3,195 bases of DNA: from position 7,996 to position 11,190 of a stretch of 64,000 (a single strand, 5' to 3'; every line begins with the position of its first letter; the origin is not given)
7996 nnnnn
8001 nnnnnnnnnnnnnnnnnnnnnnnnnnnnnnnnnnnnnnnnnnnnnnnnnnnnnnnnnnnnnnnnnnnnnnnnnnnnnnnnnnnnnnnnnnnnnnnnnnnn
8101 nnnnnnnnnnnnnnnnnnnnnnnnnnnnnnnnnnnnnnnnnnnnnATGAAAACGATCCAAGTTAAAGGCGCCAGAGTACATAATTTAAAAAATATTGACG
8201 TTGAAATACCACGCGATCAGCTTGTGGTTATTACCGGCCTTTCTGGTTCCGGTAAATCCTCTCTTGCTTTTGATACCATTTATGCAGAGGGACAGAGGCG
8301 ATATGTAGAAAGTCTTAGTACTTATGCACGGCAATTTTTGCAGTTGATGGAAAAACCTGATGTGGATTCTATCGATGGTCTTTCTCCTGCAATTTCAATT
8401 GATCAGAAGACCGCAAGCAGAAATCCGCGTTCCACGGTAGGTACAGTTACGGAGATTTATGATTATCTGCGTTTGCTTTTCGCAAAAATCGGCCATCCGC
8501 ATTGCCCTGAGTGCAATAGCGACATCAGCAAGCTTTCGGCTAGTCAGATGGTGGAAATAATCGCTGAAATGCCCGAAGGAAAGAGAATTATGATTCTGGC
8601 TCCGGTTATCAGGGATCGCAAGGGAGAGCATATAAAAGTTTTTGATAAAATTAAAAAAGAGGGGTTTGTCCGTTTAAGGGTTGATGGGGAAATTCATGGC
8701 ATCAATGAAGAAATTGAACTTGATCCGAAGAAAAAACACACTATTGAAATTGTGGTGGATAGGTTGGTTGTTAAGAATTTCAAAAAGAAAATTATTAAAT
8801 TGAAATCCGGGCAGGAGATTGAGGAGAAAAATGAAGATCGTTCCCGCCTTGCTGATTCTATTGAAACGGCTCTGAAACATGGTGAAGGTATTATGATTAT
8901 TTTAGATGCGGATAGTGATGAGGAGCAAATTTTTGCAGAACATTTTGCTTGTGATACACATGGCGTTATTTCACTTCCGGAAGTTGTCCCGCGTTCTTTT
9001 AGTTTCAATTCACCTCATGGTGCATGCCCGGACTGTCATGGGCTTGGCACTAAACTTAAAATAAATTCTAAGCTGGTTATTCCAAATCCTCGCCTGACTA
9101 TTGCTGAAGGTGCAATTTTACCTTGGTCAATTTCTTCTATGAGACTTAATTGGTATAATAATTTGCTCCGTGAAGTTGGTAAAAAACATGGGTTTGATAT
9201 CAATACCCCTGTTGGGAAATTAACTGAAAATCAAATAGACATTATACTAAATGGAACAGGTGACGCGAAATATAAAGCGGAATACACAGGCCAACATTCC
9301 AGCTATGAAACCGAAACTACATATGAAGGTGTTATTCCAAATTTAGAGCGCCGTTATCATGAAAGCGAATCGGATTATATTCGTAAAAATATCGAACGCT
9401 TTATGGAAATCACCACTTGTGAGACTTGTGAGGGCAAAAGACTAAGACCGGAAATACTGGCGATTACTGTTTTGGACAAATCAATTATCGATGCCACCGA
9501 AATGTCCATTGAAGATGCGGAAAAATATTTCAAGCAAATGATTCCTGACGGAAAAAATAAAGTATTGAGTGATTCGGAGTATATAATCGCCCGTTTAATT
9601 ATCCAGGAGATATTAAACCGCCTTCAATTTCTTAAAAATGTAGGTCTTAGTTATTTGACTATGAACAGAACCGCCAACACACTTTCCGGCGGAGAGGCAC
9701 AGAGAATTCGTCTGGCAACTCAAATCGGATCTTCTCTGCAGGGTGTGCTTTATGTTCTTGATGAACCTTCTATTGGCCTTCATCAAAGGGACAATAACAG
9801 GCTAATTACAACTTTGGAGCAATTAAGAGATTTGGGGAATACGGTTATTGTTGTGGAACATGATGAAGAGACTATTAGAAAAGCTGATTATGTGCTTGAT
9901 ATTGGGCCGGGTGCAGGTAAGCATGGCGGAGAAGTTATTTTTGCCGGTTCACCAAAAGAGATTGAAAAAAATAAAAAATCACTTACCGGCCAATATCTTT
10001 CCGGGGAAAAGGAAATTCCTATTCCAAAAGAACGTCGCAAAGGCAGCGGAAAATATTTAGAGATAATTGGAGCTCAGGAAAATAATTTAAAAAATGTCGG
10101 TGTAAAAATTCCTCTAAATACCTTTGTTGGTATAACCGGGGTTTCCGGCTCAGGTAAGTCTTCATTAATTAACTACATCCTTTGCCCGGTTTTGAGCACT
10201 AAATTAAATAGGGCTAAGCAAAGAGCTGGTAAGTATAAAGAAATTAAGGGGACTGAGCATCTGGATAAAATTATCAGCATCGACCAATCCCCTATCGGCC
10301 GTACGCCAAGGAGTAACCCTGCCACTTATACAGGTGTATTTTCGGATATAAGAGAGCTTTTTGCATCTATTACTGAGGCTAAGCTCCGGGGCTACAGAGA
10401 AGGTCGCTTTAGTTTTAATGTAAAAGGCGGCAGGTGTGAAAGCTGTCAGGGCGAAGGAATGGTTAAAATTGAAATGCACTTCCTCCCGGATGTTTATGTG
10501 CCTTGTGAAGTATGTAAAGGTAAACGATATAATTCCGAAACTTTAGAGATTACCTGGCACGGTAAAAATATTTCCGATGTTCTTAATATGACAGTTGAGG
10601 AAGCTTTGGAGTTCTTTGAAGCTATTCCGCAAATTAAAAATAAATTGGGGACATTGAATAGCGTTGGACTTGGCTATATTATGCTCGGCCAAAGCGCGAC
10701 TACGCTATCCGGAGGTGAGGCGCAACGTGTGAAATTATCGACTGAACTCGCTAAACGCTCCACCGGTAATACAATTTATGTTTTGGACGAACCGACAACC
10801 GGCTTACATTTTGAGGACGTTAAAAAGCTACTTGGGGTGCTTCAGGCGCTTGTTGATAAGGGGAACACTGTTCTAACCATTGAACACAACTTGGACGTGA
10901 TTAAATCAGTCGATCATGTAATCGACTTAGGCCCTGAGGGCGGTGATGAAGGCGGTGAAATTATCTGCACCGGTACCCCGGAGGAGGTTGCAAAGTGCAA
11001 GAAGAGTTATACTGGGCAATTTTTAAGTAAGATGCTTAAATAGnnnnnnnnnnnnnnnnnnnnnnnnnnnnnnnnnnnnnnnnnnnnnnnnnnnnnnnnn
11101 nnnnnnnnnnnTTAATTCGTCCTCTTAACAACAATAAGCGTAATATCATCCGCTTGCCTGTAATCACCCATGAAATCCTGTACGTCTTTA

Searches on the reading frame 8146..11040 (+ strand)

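Call 31: search_protein_families(library=ncbifam, proteins=[window:8146-11040:+], max_evalue=1e-10)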
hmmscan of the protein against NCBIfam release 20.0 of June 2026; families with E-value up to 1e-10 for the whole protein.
window:8146-11040:+ (965 aa): 115 families (the best 25 are shown)
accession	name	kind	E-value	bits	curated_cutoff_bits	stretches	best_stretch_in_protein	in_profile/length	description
NF001503.0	PRK00349.1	equivalog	0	1517.4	1147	1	2-965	4-942/943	excinuclease ABC subunit UvrA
TIGR00630.1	uvra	equivalog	0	1434.4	729.8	1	4-949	2-924/924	excinuclease ABC subunit UvrA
NF001885.0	PRK00635.1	equivalog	3.6e-213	710.7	3054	1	3-952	3-908/1809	excinuclease ABC subunit A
TIGR04521.1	ECF_ATPase_2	equivalog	3.9e-38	131.1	330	2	836-952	127-236/279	energy-coupling factor transporter ATPase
TIGR02857.1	CydD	equivalog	1.1e-34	120.3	435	1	841-928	445-529/529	thiol reductant ABC exporter subunit CydD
NF040873.1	AztA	equivalog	2.4e-34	118.6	220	2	494-584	102-189/191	zinc ABC transporter ATP-binding protein AztA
TIGR03608.1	L_ocin_972_ABC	subfamily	5.6e-34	117.4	254.85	2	493-586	116-206/206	putative bacteriocin export ABC transporter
TIGR04520.1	ECF_ATPase_1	equivalog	4.4e-33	114.8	315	1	490-618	114-235/269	energy-coupling factor transporter ATPase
TIGR02673.1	FtsE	equivalog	7e-31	107.6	264.85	0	494-580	120-203/214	cell division ATP-binding protein FtsE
NF010068.0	PRK13548.1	equivalog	1.4e-27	96.5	261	0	848-949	132-231/261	heme ABC transporter ATP-binding protein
TIGR02315.1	ABC_phnC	equivalog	1.3e-25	90.2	266.1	0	487-609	121-236/243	phosphonate ABC transporter ATP-binding protein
TIGR03873.1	F420-0_ABC_ATP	hypoth_equivalog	2e-25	89.5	372.4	1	849-949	133-225/256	putative F420-0 ABC transporter ATP-binding protein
TIGR00972.1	3a0107s01c2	equivalog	3.7e-25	88.7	343.2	0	506-621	138-246/248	phosphate ABC transporter ATP-binding protein PstB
NF010155.0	PRK13634.1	equivalog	7.5e-25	87.8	413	0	494-618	127-245/290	energy-coupling factor ABC transporter ATP-binding protein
TIGR01166.1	cbiO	subfamily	1.1e-24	87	211.8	0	496-575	112-188/190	cobalt ABC transporter, ATP-binding protein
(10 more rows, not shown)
